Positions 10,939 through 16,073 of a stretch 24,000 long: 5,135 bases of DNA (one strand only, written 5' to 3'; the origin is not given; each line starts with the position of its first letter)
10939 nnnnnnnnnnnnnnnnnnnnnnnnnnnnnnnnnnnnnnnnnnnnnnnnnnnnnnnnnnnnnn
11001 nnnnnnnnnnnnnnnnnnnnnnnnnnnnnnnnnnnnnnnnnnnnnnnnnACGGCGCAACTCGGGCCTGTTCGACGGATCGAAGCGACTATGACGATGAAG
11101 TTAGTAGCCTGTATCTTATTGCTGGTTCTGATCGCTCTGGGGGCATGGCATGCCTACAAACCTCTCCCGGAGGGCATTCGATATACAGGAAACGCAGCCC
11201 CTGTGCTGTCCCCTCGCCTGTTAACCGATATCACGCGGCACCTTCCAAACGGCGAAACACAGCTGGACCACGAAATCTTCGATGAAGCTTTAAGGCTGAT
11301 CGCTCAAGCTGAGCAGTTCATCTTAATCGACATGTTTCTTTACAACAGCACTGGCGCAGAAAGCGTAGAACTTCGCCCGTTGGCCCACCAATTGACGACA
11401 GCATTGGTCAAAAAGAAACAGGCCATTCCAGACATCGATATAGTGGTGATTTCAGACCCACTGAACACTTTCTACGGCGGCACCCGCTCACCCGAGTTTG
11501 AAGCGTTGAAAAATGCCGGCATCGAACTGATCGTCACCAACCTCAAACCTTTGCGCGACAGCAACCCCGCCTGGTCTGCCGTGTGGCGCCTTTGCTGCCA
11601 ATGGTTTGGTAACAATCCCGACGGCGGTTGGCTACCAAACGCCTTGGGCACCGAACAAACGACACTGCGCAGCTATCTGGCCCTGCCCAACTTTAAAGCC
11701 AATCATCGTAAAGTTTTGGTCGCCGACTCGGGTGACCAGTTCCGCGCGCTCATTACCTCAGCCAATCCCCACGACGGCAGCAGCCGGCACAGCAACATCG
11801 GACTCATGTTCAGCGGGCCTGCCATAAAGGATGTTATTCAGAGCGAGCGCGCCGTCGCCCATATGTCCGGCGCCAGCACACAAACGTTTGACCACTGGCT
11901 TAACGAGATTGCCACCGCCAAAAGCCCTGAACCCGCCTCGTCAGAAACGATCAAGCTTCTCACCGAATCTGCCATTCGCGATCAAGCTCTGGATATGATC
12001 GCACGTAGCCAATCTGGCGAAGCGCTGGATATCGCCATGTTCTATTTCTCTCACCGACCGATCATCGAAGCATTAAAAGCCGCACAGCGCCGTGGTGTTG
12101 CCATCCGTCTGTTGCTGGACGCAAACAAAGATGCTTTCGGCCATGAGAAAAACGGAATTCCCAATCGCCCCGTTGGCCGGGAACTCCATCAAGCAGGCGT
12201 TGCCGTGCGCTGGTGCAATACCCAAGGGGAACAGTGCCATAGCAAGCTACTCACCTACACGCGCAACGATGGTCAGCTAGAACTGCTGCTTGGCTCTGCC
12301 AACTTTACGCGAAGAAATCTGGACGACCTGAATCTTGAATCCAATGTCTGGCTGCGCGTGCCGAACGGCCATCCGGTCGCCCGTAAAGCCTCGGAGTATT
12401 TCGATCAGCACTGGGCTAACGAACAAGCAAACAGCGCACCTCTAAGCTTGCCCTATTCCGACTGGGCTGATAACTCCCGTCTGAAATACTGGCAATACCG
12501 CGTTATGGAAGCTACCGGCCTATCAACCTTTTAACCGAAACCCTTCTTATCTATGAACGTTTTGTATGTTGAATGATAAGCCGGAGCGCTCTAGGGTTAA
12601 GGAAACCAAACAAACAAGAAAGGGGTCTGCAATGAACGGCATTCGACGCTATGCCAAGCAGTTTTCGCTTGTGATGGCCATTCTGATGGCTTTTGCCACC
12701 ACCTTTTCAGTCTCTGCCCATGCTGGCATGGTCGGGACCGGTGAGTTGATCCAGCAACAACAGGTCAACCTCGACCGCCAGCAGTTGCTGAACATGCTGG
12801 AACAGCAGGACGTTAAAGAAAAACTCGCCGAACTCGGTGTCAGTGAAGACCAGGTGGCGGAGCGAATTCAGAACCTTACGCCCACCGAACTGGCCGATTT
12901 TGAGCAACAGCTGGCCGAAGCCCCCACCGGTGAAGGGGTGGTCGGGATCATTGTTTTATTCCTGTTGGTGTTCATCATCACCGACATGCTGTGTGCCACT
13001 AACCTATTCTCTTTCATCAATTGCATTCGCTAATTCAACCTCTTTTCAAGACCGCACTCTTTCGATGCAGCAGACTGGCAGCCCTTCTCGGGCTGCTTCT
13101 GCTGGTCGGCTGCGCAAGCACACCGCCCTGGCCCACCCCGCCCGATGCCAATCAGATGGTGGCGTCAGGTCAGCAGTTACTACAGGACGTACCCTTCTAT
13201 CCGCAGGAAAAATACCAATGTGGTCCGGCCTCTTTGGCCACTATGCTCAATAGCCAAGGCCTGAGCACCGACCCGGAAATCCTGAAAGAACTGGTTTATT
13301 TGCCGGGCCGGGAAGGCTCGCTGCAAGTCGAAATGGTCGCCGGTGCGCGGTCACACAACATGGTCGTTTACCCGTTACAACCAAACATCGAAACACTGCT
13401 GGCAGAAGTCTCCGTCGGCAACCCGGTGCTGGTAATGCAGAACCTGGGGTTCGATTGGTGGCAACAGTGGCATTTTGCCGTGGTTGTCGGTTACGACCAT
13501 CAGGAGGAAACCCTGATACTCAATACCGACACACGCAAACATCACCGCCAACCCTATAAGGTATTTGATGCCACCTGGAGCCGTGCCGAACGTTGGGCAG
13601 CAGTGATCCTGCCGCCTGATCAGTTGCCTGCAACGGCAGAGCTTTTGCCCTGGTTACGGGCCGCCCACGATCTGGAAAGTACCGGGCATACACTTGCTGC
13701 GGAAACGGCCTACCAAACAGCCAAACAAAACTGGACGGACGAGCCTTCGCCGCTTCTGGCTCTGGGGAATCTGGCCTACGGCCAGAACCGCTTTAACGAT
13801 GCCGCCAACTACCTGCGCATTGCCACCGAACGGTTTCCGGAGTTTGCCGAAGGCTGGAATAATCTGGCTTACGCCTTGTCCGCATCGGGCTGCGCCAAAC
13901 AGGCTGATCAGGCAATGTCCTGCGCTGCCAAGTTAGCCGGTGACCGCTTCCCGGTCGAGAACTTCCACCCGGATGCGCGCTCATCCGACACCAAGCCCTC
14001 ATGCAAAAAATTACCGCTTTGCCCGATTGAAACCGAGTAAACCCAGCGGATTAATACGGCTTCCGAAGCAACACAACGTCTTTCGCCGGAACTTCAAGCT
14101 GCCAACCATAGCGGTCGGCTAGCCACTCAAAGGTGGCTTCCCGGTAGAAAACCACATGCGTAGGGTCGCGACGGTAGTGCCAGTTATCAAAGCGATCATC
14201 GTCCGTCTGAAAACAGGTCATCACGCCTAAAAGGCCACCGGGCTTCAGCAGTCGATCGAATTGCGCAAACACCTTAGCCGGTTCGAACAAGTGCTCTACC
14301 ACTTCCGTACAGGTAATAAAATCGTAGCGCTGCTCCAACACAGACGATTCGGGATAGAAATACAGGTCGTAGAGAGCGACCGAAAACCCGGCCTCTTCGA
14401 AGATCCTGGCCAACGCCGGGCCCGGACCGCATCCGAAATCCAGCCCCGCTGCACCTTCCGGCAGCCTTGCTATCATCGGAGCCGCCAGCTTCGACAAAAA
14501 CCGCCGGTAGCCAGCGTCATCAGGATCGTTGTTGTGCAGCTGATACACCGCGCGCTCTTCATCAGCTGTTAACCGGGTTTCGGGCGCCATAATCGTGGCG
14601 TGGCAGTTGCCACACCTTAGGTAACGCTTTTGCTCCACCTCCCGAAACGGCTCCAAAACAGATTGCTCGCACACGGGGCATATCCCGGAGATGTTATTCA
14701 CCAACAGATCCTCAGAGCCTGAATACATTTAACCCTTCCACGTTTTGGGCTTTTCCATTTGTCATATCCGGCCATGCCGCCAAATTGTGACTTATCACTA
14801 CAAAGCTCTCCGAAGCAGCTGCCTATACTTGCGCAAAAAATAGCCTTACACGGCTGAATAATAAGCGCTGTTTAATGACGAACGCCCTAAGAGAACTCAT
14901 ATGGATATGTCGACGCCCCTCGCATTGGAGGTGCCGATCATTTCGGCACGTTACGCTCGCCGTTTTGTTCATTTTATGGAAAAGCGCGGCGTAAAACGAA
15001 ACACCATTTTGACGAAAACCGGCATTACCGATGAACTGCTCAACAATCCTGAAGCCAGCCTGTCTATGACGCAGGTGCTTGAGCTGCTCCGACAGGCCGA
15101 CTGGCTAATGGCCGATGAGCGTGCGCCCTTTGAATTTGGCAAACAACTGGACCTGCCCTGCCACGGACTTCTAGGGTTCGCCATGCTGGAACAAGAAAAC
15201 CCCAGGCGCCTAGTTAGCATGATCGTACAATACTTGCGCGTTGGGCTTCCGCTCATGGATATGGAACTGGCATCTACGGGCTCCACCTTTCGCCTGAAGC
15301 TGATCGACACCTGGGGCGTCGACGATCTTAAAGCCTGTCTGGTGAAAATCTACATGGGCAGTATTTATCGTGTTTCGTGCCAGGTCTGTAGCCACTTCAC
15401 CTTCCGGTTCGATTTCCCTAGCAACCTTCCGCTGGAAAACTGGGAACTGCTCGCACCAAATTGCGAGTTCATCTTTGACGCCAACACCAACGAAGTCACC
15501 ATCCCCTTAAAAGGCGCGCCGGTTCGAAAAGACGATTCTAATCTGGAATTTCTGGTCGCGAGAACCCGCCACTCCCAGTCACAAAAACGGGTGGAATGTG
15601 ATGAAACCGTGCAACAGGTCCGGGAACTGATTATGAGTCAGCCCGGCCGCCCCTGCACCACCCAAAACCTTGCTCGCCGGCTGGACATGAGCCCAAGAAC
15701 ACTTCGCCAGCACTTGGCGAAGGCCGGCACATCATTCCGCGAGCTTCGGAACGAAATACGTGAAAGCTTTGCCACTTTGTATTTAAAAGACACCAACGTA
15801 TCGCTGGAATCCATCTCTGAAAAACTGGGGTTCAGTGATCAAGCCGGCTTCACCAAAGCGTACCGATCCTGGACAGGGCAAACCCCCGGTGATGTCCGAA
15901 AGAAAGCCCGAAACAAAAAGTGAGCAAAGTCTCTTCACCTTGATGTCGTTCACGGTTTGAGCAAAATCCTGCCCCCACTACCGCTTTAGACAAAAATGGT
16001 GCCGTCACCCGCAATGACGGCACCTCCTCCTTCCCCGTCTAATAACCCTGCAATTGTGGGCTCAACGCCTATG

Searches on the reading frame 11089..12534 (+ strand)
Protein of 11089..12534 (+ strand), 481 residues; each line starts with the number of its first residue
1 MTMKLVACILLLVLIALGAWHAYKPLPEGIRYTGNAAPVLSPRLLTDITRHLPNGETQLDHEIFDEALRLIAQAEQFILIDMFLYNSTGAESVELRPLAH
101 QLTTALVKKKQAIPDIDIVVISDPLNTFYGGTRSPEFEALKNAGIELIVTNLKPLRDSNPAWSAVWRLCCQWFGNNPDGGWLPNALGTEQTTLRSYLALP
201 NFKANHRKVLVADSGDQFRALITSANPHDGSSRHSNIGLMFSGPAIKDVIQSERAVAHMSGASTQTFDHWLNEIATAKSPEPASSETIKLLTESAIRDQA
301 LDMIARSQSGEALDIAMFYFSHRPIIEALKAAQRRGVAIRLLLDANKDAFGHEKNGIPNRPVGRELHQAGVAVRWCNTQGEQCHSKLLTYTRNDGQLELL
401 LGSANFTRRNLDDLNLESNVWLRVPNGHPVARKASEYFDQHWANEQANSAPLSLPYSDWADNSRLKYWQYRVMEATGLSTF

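Call 97: search_protein_families(library=pfam, proteins=[window:11089-12534:+], max_evalue=0.001)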
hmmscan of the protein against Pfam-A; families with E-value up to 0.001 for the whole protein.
window:11089-12534:+ (481 aa): 1 family
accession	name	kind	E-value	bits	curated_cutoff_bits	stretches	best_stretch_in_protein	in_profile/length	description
PF13091.12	PLDc_2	-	9.4e-27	93.9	27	1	304-442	5-132/132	PLD-like domain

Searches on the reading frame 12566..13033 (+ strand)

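Call 97: search_protein_families(library=pfam, proteins=[window:12566-13033:+], max_evalue=0.001)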
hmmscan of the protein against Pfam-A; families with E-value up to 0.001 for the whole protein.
window:12566-13033:+ (155 aa): 1 family
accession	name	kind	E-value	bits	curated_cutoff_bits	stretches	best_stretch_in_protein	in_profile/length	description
PF20332.3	DUF6627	-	2.9e-34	118.3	27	1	37-154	6-124/125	Family of unknown function (DUF6627)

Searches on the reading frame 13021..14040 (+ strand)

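Call 97: search_protein_families(library=pfam, proteins=[window:13021-14040:+], max_evalue=0.001)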
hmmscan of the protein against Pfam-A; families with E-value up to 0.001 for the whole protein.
window:13021-14040:+ (339 aa): 5 families
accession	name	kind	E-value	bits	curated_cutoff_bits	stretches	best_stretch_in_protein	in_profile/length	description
PF13529.12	Peptidase_C39_2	-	1.7e-10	42.1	24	1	55-168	1-140/143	Peptidase_C39 like family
PF13432.12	TPR_16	-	1.3e-07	32.4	32.7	1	246-286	1-41/65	Tetratricopeptide repeat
PF03412.21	Peptidase_C39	-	8.4e-07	29.3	22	1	62-188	8-123/133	Peptidase C39 family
PF13428.12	TPR_14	-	2.3e-05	25.1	23.5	0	244-284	3-43/44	Tetratricopeptide repeat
PF07719.23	TPR_2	-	0.00039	20.8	27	0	245-274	4-33/34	Tetratricopeptide repeat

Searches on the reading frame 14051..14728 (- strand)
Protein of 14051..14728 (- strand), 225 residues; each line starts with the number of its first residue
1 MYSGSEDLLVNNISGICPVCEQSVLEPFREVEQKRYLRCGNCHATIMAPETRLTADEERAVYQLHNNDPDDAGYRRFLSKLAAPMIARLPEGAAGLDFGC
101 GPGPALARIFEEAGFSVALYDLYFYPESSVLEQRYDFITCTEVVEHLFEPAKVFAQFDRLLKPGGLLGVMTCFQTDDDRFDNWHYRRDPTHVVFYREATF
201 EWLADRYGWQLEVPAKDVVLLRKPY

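Call 97: search_protein_families(library=pfam, proteins=[window:14051-14728:-], max_evalue=0.001)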
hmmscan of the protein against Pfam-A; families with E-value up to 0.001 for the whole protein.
window:14051-14728:- (225 aa): 5 families
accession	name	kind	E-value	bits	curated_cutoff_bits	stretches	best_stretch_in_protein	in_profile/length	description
PF13489.12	Methyltransf_23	-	2.2e-27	96.3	27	1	75-211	6-161/164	Methyltransferase domain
PF08242.18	Methyltransf_12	-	3.8e-09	37.6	30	1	132-167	63-98/98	Methyltransferase domain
PF08241.18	Methyltransf_11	-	3.5e-08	34.4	21.2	1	132-167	58-93/95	Methyltransferase domain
PF13847.12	Methyltransf_31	-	6.9e-07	29.5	27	1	128-172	69-112/145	Methyltransferase domain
PF13649.12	Methyltransf_25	-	7.3e-06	27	27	0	131-165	61-97/97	Methyltransferase domain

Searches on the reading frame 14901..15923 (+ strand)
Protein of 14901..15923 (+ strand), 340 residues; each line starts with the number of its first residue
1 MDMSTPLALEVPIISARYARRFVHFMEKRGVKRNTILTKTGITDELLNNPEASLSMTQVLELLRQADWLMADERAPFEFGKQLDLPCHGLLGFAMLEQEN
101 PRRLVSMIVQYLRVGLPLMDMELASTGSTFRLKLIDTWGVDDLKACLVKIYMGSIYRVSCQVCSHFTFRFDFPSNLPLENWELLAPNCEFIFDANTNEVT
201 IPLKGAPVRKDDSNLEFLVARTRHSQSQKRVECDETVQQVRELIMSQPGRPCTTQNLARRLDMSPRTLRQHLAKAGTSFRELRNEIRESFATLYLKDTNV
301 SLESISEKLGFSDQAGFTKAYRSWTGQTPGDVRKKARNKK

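Call 97: search_protein_families(library=pfam, proteins=[window:14901-15923:+], max_evalue=0.001)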
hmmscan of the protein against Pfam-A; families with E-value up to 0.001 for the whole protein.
window:14901-15923:+ (340 aa): 5 families
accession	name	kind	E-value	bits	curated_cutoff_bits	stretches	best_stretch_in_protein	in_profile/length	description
PF12833.13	HTH_18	-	2.1e-18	66.8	33.6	1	257-334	1-79/80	Helix-turn-helix domain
PF12625.12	Arabinose_bd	-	1.8e-14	54.7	27.6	1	30-201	1-176/185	Arabinose-binding domain of AraC transcription regulator, N-term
PF00165.29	HTH_AraC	-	4.1e-07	30.4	26.6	1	295-333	1-41/42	Bacterial regulatory helix-turn-helix proteins, AraC family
PF08279.18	HTH_11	-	6.2e-05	23.2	25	0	238-274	3-38/55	HTH domain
PF12840.13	HTH_20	-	0.00013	22.3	27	1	241-274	11-41/51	Helix-turn-helix domain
